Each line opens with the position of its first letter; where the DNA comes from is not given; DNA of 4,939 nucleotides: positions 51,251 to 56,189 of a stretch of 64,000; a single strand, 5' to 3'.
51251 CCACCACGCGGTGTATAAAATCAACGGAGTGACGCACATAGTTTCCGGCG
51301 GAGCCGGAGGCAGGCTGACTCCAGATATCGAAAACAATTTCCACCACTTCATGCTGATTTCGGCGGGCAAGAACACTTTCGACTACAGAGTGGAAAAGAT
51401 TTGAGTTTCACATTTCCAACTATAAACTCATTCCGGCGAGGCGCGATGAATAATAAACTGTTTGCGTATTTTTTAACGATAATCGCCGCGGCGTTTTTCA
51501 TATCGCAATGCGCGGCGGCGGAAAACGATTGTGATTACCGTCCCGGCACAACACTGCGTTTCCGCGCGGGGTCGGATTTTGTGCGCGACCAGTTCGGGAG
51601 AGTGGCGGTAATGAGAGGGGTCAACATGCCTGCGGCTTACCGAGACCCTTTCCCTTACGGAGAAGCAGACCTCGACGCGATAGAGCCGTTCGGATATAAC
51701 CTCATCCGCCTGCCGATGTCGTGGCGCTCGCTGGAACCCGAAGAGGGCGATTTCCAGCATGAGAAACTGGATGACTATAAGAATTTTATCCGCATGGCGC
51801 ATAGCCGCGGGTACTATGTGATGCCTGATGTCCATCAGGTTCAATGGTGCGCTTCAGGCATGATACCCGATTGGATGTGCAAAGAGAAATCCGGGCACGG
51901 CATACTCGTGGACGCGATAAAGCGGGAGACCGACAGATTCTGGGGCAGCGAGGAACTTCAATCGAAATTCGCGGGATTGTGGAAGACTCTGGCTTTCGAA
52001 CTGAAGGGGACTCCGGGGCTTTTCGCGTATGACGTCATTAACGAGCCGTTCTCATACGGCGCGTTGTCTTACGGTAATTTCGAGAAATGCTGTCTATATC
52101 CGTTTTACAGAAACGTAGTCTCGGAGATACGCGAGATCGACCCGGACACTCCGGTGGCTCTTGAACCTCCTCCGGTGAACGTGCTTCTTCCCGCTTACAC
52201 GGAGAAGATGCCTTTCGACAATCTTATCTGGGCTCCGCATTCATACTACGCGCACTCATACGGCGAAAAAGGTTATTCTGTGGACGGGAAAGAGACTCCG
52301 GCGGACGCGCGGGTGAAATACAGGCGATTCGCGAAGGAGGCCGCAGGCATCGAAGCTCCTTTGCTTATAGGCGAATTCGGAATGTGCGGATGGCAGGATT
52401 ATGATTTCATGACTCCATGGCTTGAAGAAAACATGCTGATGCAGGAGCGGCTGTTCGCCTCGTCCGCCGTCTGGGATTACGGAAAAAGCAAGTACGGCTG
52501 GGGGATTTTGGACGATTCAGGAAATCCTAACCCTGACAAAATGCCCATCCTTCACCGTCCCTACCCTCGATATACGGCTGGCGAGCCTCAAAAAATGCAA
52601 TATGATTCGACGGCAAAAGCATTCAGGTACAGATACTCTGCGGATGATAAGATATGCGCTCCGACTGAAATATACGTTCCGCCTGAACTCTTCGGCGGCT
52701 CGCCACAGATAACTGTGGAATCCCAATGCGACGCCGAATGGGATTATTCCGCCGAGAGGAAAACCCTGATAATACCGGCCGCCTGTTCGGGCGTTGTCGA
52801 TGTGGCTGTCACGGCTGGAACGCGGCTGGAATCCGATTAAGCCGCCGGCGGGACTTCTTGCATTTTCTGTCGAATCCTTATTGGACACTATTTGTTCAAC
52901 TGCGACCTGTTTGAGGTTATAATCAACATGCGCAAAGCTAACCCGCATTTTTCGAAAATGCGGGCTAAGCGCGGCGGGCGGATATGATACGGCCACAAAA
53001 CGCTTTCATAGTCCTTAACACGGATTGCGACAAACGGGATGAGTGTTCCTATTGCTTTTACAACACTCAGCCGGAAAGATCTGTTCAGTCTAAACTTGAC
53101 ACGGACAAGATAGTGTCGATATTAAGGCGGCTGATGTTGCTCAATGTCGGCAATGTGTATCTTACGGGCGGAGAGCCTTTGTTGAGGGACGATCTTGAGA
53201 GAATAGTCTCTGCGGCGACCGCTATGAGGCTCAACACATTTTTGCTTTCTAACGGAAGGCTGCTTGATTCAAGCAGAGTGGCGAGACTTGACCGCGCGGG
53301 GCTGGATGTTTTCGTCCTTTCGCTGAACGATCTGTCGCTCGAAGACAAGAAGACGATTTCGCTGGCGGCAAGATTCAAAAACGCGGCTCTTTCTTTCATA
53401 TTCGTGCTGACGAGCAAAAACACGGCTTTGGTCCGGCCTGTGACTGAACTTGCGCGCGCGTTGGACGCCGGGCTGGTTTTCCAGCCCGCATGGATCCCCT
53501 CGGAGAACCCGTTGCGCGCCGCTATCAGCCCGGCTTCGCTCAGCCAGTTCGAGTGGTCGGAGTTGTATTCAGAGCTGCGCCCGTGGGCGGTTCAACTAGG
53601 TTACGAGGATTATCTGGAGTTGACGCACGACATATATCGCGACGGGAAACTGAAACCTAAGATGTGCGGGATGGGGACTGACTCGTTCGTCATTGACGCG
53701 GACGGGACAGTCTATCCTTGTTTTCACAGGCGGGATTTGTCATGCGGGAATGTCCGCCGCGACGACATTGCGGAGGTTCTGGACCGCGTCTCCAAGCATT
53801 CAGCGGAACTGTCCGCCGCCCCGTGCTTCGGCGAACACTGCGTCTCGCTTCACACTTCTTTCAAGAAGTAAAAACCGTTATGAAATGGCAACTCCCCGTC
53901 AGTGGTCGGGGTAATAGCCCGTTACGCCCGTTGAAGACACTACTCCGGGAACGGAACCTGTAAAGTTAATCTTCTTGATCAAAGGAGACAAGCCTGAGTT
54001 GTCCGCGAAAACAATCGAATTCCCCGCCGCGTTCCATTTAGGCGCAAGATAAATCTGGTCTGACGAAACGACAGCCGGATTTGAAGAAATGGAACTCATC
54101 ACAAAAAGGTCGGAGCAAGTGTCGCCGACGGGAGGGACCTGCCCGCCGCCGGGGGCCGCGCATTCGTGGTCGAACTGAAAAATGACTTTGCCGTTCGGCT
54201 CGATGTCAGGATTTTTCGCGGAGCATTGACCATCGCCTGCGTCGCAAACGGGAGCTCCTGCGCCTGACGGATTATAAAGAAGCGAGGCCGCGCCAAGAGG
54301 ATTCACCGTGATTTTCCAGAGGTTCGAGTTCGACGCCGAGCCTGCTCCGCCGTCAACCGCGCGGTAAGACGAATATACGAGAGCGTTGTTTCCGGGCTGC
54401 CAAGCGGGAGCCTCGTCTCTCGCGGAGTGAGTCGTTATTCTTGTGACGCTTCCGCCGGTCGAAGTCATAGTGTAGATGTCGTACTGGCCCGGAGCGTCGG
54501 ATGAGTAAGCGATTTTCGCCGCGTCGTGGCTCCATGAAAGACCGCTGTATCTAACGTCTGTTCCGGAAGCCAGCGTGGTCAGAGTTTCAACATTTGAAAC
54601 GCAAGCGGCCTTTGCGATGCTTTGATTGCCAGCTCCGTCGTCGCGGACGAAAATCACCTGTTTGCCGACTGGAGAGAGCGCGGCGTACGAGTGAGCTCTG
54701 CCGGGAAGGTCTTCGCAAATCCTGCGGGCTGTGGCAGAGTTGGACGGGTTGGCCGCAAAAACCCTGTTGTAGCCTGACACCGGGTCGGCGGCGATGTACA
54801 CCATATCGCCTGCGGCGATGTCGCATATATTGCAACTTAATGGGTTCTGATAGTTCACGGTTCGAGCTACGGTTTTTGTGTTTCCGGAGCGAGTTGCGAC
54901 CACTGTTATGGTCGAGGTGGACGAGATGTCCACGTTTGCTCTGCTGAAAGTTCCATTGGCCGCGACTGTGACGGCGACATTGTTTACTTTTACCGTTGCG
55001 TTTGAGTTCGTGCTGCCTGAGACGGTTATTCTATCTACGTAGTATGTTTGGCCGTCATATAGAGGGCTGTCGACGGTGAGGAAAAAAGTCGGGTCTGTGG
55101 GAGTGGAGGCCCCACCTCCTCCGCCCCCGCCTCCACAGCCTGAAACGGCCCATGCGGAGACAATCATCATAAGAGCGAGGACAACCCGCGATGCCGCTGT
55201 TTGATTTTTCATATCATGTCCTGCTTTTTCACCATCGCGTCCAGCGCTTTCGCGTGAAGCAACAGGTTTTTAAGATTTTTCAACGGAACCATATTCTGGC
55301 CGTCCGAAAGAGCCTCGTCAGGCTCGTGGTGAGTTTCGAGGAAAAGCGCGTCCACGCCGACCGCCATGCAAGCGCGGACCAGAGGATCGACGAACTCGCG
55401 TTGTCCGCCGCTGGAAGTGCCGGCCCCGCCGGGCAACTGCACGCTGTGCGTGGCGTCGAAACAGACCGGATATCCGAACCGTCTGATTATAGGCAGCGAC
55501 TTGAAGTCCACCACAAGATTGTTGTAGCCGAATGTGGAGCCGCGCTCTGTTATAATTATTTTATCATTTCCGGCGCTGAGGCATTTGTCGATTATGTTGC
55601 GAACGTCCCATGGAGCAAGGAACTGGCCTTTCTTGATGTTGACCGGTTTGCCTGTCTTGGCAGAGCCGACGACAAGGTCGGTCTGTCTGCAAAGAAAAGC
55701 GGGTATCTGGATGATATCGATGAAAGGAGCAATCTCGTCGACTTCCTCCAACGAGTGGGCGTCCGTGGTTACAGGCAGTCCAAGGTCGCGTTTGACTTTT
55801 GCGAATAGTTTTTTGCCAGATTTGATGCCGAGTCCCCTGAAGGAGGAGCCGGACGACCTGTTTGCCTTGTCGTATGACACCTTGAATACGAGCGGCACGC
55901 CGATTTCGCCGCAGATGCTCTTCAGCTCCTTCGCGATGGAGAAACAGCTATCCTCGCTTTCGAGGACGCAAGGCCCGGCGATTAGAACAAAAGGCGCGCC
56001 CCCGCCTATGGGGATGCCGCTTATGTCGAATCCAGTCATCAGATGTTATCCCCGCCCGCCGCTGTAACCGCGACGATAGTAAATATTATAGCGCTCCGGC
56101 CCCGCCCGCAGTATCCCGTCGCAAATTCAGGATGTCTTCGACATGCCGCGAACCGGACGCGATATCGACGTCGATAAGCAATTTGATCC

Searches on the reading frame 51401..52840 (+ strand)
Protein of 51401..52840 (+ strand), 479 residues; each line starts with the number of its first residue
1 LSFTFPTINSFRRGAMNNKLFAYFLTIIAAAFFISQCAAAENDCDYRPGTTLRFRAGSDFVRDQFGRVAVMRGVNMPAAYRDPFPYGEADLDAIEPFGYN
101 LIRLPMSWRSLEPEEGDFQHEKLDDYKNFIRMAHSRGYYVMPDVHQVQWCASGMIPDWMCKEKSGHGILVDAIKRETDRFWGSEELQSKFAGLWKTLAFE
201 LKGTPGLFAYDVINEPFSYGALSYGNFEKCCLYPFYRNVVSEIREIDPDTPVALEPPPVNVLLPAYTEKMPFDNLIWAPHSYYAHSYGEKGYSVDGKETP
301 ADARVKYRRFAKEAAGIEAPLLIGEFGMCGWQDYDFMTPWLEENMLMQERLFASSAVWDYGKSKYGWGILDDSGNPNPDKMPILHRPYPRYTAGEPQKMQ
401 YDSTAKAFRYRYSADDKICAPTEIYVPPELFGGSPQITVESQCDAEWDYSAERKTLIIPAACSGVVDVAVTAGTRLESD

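Call 8: search_protein_families(library=pfam, proteins=[window:51401-52840:+], max_evalue=0.001)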
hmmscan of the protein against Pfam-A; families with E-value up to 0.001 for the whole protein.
window:51401-52840:+ (479 aa): 4 families
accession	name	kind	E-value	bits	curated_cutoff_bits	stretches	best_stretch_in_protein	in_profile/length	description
PF00150.24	Cellulase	-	1.7e-22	80.6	23.5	1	73-340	12-252/272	Cellulase (glycosyl hydrolase family 5)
PF18564.7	Glyco_hydro_5_C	-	1e-14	55.2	22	1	386-460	1-74/87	Glycoside hydrolase family 5 C-terminal domain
PF02449.21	Glyco_hydro_42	-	0.00012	22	21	0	90-215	15-137/376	Beta-galactosidase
PF01301.25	Glyco_hydro_35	-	0.00017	21.7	27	1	91-141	30-80/319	Glycosyl hydrolases family 35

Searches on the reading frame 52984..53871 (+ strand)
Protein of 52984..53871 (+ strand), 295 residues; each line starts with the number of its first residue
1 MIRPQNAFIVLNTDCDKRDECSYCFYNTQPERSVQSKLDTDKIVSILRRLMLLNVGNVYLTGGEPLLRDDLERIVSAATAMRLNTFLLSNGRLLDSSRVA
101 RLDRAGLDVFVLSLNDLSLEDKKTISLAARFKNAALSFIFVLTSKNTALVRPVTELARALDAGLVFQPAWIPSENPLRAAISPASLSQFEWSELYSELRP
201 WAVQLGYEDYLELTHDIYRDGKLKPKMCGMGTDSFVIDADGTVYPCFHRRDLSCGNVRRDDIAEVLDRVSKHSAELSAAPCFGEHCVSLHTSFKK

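Call 8: search_protein_families(library=pfam, proteins=[window:52984-53871:+], max_evalue=0.001)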
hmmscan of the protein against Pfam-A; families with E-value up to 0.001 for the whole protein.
window:52984-53871:+ (295 aa): 2 families
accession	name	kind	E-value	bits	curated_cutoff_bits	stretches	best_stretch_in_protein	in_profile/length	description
PF04055.27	Radical_SAM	-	3.9e-14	53.6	29.5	1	14-118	6-113/166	Radical SAM superfamily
PF13186.11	SPASM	-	3.5e-08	34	21.5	1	228-267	1-44/67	Iron-sulfur cluster-binding domain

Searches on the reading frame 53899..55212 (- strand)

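Call 8: search_protein_families(library=pfam, proteins=[window:53899-55212:-], max_evalue=0.001)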
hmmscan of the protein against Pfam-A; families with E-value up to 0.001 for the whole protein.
window:53899-55212:- (437 aa): 2 families
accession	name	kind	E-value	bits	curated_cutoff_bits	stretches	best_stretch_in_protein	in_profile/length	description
PF07676.18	PD40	-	3.8e-08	33.5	20.9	0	257-289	2-33/38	WD40-like Beta Propeller Repeat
PF09136.16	Glucodextran_B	-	1.3e-06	28.6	27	1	45-121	3-81/83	Glucodextranase, domain B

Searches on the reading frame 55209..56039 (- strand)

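Call 8: search_protein_families(library=pfam, proteins=[window:55209-56039:-], max_evalue=0.001)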
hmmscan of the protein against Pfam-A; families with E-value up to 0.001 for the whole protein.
window:55209-56039:- (276 aa): 1 family
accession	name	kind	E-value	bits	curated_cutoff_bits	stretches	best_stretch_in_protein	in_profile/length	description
PF00793.26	DAHP_synth_1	-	2.2e-67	227.3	25.5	1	8-270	9-268/270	DAHP synthetase I family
